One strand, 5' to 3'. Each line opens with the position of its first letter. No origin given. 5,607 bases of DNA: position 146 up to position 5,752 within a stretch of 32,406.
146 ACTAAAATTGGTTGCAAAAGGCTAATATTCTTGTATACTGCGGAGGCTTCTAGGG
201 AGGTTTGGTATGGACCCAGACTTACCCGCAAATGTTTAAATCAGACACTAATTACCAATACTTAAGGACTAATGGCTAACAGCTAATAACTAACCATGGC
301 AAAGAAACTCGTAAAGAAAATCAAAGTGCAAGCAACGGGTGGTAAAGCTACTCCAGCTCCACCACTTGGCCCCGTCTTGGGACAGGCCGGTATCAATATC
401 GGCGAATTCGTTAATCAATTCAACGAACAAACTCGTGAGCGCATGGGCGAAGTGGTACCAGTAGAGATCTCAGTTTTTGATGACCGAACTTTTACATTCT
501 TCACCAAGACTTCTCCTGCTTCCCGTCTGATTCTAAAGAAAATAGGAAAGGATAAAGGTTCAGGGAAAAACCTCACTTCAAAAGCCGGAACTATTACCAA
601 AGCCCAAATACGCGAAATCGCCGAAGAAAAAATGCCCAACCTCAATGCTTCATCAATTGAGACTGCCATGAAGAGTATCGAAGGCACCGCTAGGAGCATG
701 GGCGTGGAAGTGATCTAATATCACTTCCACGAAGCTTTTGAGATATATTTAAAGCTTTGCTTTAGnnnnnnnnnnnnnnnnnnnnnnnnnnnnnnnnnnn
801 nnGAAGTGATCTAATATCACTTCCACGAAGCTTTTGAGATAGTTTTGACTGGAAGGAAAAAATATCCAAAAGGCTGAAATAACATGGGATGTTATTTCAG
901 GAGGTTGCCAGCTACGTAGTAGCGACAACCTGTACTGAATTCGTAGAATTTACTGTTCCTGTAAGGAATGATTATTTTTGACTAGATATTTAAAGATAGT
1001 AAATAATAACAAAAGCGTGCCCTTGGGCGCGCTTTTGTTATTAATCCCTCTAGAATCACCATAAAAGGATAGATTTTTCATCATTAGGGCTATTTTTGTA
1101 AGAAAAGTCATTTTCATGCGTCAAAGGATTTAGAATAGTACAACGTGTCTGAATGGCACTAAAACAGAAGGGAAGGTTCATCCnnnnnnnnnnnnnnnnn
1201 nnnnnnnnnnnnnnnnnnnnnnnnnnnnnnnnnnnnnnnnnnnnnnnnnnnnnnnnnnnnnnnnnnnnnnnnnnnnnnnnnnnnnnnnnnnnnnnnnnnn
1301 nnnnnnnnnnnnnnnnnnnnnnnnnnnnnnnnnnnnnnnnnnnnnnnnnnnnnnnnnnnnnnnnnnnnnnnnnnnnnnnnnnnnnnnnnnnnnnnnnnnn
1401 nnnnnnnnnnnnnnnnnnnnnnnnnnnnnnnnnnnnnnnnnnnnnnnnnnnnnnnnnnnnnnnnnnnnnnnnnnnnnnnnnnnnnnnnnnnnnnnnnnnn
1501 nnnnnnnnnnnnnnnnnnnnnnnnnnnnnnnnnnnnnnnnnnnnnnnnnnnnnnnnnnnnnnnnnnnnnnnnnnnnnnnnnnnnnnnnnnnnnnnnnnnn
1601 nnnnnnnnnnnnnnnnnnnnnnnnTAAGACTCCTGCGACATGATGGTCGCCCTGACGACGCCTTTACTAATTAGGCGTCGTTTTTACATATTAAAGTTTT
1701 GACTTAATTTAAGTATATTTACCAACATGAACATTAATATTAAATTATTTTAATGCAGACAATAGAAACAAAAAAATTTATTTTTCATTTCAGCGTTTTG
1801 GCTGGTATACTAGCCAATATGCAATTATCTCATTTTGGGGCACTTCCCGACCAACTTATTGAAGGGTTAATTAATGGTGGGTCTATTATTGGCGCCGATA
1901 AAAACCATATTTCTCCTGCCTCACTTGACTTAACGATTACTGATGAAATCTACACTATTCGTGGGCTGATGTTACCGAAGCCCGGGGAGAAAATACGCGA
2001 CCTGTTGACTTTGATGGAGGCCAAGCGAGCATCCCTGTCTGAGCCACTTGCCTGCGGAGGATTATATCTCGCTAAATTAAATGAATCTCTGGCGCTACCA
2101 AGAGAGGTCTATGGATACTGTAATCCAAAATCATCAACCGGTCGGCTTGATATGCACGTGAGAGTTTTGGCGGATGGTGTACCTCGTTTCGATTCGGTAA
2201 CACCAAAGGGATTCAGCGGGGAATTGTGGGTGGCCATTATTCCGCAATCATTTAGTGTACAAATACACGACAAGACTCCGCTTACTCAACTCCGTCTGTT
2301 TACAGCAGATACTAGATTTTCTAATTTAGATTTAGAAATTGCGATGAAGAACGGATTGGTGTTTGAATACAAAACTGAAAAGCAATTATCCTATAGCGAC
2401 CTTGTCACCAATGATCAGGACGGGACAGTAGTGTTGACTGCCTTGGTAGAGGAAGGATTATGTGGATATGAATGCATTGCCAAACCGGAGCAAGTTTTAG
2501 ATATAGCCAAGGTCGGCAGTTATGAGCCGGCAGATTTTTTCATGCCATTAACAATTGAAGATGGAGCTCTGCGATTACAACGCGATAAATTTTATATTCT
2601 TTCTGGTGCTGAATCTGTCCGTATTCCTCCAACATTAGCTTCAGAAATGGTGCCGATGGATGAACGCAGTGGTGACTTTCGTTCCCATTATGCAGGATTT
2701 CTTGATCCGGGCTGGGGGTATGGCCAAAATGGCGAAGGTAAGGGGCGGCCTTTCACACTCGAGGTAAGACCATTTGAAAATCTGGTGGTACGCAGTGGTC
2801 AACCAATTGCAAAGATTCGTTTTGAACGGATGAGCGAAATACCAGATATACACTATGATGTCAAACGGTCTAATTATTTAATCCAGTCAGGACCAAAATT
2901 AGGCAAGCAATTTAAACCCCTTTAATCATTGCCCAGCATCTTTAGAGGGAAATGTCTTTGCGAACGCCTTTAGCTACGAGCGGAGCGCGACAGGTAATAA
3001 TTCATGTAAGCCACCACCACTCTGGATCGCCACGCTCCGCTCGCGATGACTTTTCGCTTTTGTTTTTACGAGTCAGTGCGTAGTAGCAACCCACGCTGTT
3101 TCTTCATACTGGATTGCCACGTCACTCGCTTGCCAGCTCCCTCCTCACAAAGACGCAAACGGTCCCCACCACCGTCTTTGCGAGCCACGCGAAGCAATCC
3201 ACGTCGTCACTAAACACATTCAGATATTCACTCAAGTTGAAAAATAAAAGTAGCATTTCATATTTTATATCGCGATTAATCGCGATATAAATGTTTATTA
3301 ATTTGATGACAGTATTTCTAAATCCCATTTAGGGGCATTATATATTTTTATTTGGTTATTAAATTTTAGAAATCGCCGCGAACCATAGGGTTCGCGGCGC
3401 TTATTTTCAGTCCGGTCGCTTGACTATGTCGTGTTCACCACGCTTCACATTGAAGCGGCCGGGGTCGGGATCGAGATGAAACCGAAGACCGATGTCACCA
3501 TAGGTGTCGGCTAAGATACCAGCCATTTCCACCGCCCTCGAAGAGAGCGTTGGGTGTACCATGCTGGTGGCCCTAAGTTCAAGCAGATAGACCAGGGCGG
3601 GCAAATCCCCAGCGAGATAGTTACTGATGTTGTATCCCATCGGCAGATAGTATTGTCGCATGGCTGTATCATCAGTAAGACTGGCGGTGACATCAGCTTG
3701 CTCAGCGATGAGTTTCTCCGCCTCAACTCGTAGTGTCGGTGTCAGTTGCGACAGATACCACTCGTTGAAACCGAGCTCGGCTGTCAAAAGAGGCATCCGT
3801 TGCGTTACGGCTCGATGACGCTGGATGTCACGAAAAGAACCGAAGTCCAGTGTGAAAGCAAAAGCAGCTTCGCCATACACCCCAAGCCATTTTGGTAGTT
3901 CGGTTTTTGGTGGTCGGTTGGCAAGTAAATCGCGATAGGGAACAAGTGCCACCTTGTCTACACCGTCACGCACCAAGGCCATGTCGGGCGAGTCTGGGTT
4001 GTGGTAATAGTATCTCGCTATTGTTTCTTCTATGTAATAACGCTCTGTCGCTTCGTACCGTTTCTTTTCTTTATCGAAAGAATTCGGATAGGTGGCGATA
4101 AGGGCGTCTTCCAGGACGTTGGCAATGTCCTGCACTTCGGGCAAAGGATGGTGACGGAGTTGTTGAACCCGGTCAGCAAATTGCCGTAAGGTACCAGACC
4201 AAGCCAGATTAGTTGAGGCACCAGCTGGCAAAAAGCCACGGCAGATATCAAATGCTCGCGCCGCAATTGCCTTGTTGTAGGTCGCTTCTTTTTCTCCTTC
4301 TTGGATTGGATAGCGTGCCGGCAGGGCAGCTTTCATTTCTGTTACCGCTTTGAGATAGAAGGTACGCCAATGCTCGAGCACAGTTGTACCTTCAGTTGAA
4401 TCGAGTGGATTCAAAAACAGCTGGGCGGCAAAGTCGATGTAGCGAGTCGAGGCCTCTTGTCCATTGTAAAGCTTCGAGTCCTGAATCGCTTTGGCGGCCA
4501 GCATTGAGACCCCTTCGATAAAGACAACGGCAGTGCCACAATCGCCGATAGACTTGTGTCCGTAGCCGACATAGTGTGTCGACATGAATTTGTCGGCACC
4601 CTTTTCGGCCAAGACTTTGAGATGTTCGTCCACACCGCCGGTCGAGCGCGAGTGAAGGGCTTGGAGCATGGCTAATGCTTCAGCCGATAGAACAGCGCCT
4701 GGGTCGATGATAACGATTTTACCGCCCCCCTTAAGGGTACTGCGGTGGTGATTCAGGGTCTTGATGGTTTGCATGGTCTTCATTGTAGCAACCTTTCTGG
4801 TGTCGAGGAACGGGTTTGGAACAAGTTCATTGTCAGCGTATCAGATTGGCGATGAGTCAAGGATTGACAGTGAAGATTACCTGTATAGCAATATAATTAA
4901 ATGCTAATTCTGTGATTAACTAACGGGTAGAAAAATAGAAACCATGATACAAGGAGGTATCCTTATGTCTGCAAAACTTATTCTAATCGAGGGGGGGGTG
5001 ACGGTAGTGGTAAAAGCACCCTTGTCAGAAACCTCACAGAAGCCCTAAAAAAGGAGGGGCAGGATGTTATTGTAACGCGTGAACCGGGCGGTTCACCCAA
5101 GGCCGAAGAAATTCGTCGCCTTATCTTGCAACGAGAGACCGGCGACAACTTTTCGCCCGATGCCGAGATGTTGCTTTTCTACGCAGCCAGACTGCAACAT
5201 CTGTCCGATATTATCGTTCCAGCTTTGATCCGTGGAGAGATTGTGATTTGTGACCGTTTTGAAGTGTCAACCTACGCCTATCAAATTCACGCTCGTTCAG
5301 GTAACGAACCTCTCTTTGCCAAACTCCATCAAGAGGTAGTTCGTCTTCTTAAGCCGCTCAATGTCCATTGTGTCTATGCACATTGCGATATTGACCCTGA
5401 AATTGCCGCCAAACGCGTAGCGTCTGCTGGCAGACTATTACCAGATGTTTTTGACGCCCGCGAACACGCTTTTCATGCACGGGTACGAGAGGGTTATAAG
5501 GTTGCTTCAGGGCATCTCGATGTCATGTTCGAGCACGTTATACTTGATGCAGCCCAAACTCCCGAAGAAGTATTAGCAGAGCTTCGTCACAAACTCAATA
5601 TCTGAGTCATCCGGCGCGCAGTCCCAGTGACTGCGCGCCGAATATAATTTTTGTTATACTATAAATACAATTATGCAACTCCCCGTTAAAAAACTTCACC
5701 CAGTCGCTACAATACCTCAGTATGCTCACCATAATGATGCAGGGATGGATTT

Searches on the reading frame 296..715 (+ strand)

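Call 83: search_protein_families(library=pfam, proteins=[window:296-715:+], max_evalue=0.001)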
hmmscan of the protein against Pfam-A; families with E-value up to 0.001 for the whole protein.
window:296-715:+ (140 aa): 2 families
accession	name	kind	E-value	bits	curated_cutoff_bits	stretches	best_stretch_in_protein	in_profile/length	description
PF03946.19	Ribosomal_L11_N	-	1.9e-24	85.6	32.9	1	9-66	1-58/58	Ribosomal protein L11, N-terminal domain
PF00298.24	Ribosomal_L11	-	3.9e-24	85.3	21.4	1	71-139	1-69/69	Ribosomal protein L11, RNA binding domain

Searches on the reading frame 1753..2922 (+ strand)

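Call 83: search_protein_families(library=pfam, proteins=[window:1753-2922:+], max_evalue=0.001)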
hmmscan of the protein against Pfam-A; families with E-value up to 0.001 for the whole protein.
window:1753-2922:+ (390 aa): 3 families
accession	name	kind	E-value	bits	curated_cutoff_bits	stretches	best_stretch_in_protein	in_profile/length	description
PF22769.1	DCD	-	2e-38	132.3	27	2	32-184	3-152/153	dCTP deaminase-like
PF06559.16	DCD_N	-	2.4e-37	128.8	21.4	1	29-184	3-162/164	2'-deoxycytidine 5'-triphosphate deaminase (DCD) N-terminal domain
PF22569.1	DCD_C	-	1.1e-36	126.4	22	1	222-387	24-192/192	2'-deoxycytidine 5'-triphosphate deaminase (DCD), C-terminal domain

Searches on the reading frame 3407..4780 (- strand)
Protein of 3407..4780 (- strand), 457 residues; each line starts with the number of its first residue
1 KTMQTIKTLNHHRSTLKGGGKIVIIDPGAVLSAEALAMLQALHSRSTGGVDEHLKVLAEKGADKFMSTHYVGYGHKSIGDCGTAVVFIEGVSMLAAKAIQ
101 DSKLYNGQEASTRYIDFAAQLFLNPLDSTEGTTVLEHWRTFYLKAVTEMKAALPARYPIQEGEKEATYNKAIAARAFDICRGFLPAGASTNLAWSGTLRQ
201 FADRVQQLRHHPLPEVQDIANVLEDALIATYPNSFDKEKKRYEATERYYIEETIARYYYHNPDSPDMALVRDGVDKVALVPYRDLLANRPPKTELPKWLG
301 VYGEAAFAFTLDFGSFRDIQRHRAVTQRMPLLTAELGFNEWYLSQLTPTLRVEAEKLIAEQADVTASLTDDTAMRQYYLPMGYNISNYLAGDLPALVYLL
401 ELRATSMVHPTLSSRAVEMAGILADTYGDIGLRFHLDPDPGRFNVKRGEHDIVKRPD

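Call 19: search_protein_families(library=pfam, proteins=[window:3407-4780:-], max_evalue=0.001)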
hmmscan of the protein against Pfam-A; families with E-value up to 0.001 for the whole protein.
window:3407-4780:- (457 aa): 1 family
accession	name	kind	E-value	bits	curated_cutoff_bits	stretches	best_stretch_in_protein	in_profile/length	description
PF02511.20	Thy1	-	9.3e-15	55.3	24.8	1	48-232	25-190/191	Thymidylate synthase complementing protein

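Call 99: search_protein_families(library=ncbifam, proteins=[window:3407-4780:-], max_evalue=0.001)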
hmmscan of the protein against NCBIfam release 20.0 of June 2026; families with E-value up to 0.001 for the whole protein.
window:3407-4780:- (457 aa): 1 family
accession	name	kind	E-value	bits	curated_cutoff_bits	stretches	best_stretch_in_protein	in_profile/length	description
TIGR02170.1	thyX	equivalog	1.4e-05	24.7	87.9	1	74-236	50-209/211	FAD-dependent thymidylate synthase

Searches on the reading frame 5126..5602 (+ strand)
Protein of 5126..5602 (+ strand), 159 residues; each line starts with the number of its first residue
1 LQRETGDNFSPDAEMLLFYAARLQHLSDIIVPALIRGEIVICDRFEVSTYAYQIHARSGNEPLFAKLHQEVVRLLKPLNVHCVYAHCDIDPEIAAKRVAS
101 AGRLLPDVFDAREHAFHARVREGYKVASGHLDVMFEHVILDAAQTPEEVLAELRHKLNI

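Call 83: search_protein_families(library=pfam, proteins=[window:5126-5602:+], max_evalue=0.001)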
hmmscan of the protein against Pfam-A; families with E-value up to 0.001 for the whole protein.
window:5126-5602:+ (159 aa): 1 family
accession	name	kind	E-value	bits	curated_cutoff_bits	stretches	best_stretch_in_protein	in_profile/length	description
PF02223.23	Thymidylate_kin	-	2.2e-18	67.1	27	1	7-150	50-182/185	Thymidylate kinase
